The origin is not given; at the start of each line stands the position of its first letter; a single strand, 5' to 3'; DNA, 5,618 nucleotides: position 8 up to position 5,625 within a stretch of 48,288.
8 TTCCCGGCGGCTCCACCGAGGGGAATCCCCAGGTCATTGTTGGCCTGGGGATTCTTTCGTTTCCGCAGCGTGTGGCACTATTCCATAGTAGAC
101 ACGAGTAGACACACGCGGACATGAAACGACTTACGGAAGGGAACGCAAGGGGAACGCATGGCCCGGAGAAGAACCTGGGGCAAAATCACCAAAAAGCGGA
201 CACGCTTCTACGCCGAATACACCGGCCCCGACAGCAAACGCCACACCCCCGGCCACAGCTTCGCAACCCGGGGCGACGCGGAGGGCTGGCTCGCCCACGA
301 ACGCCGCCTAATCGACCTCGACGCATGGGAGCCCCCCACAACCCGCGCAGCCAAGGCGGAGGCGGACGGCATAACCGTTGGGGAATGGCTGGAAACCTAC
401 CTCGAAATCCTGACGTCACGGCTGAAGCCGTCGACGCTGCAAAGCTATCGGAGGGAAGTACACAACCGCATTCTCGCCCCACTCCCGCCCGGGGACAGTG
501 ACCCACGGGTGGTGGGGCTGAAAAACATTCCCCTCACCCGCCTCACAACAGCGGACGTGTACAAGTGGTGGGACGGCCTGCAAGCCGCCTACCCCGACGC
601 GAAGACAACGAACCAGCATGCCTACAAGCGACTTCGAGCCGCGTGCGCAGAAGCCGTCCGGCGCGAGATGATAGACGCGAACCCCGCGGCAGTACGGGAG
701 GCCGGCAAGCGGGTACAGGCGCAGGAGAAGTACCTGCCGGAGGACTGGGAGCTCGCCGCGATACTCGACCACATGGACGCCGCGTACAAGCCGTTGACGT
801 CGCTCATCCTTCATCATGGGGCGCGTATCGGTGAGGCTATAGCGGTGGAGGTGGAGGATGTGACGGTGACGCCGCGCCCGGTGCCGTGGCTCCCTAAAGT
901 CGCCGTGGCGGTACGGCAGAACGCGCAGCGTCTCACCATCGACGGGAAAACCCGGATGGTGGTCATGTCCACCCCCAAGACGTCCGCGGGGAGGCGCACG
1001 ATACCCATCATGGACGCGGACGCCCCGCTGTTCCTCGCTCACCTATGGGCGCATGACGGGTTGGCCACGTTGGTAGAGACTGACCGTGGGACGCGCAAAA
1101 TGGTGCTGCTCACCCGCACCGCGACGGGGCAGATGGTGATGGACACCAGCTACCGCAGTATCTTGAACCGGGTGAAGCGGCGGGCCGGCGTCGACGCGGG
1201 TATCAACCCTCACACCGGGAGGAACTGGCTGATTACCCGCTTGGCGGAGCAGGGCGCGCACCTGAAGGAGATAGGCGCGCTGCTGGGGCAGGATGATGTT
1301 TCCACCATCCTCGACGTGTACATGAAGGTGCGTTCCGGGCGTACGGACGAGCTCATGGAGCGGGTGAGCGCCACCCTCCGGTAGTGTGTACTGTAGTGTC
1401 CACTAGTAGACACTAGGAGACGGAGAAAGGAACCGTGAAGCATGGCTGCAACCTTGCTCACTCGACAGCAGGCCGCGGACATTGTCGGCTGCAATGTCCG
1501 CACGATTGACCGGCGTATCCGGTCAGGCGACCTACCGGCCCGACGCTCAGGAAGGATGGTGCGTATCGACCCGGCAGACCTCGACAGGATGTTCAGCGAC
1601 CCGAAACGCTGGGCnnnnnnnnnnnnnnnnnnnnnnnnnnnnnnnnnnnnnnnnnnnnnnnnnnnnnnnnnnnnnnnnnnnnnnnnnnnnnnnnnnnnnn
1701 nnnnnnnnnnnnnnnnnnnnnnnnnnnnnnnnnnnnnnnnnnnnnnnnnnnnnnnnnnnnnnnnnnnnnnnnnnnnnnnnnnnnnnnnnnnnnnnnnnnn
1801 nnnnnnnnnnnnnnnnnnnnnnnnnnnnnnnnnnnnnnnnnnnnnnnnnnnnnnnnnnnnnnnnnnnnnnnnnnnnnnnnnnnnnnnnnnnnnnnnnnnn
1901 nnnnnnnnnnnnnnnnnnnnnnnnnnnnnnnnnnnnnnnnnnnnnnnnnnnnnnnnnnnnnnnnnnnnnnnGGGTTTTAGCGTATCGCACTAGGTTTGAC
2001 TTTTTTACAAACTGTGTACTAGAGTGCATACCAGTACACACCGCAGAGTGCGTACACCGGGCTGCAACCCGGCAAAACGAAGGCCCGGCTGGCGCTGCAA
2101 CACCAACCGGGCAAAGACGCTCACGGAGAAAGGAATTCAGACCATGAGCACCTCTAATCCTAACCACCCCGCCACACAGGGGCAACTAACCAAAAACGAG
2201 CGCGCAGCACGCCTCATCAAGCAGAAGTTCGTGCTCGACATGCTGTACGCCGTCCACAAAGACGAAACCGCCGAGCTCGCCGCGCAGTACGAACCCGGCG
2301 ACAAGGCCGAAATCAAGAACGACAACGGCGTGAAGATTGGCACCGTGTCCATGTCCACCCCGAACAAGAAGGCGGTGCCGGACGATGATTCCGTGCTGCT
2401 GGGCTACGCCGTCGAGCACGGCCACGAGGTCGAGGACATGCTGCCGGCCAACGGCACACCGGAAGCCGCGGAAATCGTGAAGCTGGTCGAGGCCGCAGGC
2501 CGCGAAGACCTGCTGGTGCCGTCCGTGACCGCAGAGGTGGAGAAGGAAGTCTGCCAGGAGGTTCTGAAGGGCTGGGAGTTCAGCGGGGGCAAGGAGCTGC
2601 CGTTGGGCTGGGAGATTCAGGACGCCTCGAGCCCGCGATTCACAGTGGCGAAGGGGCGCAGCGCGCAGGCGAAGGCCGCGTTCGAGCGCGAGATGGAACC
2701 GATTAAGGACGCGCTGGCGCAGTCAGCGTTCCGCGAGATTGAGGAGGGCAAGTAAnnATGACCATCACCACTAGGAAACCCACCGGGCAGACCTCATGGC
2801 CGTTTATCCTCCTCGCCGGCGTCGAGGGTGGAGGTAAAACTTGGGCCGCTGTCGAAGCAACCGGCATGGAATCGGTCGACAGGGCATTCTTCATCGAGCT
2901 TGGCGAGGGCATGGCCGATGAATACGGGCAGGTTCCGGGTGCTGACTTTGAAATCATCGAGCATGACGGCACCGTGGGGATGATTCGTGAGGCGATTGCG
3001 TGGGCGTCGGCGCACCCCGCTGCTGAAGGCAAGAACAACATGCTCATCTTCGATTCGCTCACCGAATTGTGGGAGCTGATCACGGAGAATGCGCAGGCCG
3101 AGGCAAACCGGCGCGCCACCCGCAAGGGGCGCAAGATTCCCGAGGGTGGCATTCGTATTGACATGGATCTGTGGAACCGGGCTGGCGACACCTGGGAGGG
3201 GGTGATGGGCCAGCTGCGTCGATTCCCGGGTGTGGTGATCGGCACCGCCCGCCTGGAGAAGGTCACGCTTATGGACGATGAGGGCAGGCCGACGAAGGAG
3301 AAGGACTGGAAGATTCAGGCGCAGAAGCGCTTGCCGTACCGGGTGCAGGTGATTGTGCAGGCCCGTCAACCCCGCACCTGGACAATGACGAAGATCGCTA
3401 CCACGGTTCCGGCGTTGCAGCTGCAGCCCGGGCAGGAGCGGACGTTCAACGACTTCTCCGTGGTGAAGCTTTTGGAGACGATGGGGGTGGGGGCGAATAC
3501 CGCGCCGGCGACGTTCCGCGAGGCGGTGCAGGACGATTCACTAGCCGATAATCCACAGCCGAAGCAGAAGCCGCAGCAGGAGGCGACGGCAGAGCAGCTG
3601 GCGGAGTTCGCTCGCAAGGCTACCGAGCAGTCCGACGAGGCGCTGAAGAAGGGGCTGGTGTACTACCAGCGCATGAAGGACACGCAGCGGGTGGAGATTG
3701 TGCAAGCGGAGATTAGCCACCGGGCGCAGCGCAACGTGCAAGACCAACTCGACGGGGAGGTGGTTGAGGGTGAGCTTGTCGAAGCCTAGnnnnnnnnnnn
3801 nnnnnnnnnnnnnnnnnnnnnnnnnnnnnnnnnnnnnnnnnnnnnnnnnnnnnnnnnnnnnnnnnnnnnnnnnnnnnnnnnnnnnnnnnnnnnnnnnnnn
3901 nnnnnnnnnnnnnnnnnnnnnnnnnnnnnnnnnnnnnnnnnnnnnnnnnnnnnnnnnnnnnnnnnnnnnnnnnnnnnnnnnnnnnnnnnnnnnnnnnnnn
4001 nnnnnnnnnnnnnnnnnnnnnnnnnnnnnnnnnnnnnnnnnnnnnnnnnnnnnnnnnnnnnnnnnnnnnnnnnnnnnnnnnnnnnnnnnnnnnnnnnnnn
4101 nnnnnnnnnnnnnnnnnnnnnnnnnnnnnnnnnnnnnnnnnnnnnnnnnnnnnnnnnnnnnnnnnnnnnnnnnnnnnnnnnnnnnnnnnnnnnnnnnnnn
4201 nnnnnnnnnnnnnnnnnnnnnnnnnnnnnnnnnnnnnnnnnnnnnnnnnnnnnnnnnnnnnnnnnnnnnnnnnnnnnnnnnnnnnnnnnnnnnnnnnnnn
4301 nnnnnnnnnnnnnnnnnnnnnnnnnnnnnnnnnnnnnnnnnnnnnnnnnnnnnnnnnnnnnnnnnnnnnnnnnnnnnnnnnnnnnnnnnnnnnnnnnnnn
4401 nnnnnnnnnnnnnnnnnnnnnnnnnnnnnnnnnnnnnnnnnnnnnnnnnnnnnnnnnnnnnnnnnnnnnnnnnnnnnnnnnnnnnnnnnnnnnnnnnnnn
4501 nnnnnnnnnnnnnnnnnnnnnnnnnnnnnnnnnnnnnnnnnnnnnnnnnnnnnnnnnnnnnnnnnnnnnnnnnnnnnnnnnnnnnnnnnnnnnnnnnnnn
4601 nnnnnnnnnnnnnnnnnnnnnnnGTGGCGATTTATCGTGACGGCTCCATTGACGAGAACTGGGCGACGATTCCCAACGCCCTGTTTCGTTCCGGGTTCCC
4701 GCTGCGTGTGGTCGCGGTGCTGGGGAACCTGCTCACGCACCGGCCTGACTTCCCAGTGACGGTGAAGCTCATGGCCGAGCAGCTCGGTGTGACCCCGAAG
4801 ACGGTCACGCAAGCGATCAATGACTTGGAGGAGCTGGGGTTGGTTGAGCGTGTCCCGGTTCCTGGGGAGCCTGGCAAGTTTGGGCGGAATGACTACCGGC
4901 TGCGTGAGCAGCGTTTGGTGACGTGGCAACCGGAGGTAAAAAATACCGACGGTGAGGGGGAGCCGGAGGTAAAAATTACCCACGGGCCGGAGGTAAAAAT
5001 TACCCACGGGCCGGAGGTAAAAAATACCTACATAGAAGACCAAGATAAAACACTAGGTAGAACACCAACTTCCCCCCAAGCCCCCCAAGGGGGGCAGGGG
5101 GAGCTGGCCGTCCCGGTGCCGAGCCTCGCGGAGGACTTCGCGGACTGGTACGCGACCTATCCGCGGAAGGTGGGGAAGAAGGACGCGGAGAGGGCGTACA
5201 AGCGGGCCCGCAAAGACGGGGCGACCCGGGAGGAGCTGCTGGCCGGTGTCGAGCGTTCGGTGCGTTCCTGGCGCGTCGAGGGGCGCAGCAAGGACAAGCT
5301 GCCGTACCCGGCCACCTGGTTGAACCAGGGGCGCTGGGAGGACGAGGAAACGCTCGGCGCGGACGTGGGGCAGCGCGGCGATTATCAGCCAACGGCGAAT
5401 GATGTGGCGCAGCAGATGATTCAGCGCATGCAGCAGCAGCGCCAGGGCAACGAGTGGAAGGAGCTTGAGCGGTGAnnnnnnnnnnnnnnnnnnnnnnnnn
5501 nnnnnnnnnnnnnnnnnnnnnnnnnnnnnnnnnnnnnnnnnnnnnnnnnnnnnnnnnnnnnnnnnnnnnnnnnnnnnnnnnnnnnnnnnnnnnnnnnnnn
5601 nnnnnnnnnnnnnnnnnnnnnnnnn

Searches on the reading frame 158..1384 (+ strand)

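Call 50: search_protein_families(library=pfam, max_evalue=0.001, proteins=[window:158-1384:+])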
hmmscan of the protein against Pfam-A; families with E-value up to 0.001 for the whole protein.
window:158-1384:+ (408 aa): 2 families
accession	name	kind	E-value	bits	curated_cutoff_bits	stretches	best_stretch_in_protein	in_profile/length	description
PF00589.27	Phage_integrase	-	1.1e-10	42.1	27.1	1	200-392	9-169/172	Phage integrase family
PF14659.12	Phage_int_SAM_3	-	5.5e-06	26.9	22.6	0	73-106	1-34/58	Phage integrase, N-terminal SAM-like domain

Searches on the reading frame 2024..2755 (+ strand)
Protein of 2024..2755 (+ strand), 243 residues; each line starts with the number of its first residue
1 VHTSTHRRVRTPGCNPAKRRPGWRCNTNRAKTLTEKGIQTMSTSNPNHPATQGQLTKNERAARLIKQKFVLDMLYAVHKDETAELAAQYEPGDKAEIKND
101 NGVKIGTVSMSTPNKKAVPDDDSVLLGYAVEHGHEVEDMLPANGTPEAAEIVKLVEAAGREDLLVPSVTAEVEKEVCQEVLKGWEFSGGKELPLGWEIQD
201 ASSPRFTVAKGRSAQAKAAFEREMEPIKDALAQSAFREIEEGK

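Call 50: search_protein_families(library=pfam, max_evalue=0.001, proteins=[window:2024-2755:+])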
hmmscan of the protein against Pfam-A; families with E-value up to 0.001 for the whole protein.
window:2024-2755:+ (243 aa): 0 families

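Call 86: search_protein_families(library=phrogs, max_evalue=0.00001, proteins=[window:2024-2755:+])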
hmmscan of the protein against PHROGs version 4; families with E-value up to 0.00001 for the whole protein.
window:2024-2755:+ (243 aa): 1 family
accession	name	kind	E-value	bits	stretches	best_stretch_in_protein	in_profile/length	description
phrog_29726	-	unknown function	9.6e-47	160.4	1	48-235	14-199/207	-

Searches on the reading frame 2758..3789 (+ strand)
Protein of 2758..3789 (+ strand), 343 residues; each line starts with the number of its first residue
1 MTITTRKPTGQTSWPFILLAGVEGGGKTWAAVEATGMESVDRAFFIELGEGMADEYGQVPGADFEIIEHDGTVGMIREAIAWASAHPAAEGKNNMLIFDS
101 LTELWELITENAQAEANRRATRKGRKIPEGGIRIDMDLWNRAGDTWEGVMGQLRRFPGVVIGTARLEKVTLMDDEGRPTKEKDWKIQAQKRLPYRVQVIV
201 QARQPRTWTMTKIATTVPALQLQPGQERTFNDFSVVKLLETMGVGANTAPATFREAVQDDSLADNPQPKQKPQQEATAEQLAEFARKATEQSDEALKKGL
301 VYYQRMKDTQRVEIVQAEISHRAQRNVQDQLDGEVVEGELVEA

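Call 50: search_protein_families(library=pfam, max_evalue=0.001, proteins=[window:2758-3789:+])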
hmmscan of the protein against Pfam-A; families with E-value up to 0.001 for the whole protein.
window:2758-3789:+ (343 aa): 1 family
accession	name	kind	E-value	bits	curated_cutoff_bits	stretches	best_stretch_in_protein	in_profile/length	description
PF13479.12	AAA_24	-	1.5e-09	38.4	27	1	17-204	5-170/195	AAA domain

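Call 86: search_protein_families(library=phrogs, max_evalue=0.00001, proteins=[window:2758-3789:+])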
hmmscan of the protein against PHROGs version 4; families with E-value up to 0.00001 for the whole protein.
window:2758-3789:+ (343 aa): 1 family
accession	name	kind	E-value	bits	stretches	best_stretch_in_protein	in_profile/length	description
phrog_1366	-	unknown function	4.8e-49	168.5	1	1-308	1-298/307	-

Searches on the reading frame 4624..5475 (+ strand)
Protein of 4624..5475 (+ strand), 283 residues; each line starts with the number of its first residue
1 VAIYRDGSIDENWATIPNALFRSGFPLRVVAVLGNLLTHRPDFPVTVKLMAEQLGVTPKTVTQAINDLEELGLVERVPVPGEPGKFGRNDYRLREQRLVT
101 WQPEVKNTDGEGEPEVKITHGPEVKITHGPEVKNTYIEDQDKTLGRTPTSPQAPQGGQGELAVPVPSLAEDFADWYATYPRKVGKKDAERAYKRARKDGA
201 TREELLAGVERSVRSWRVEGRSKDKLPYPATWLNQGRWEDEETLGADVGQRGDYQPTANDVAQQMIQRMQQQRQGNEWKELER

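Call 50: search_protein_families(library=pfam, max_evalue=0.001, proteins=[window:4624-5475:+])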
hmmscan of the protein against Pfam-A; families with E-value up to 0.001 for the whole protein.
window:4624-5475:+ (283 aa): 8 families
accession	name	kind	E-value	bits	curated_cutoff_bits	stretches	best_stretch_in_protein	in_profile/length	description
PF12802.13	MarR_2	-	3.2e-10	40.5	27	1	23-81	1-57/61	MarR family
PF13545.12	HTH_Crp_2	-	9.4e-07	29.1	27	1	28-76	2-55/70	Crp-like helix-turn-helix domain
PF08279.18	HTH_11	-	1.1e-06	28.8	25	1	42-87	15-53/55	HTH domain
PF01325.25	Fe_dep_repress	-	2.1e-05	25.1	26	1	45-78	23-56/60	Iron dependent repressor, N-terminal DNA binding domain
PF00392.27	GntR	-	3.1e-05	24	27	1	46-78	26-58/64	Bacterial regulatory proteins, gntR family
PF01047.28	MarR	-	9.9e-05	22.6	24.6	1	44-78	17-51/59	MarR family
PF13730.12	HTH_36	-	0.0003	21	25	1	43-74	25-55/55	Helix-turn-helix domain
PF13412.12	HTH_24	-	0.0003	20.7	21.9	1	46-75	19-48/48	Winged helix-turn-helix DNA-binding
